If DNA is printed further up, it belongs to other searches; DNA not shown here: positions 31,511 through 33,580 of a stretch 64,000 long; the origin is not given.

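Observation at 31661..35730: Tandem FAAL-FAAL didomain with a single downstream ACP; the second FAAL carries a roughly 70-aa insertion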

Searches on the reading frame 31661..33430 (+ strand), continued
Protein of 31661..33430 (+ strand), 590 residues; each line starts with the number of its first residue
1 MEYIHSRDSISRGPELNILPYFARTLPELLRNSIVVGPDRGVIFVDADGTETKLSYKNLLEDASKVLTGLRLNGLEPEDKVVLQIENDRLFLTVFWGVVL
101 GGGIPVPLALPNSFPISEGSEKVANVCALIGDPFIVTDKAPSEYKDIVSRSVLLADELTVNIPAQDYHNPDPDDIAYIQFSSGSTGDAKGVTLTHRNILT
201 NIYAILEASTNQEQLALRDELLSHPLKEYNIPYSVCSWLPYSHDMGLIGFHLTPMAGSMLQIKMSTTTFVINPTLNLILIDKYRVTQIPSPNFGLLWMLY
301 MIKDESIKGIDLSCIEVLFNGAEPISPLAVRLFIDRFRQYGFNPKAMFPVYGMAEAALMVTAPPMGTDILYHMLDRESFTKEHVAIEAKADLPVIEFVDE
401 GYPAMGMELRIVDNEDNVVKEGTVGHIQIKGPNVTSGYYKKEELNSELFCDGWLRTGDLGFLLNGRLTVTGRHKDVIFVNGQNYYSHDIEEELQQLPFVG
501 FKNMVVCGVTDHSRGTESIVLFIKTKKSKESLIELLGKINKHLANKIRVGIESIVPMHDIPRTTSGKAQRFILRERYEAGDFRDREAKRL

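Call 80: search_protein_families(library=ncbifam, proteins=[window:31661-33430:+], max_evalue=1e-60)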
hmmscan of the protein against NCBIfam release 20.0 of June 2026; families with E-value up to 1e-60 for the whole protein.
window:31661-33430:+ (590 aa): 4 families
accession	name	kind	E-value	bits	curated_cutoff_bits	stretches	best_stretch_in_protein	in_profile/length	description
NF006624.1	PRK09192.1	subfamily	1.1e-100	337.7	600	1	41-582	31-565/567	fatty acyl-AMP ligase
NF005850.0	PRK07768.1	subfamily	1e-84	284.7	572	1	39-571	16-537/545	long-chain-fatty-acid--CoA ligase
NF004509.1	PRK05850.1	subfamily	2.2e-66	224.4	775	1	45-583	29-574/578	fatty-acid--AMP ligase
NF004282.0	PRK05691.1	subfamily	1.3e-63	214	4090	1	25-582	10-563/4334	non-ribosomal peptide synthase/polyketide synthase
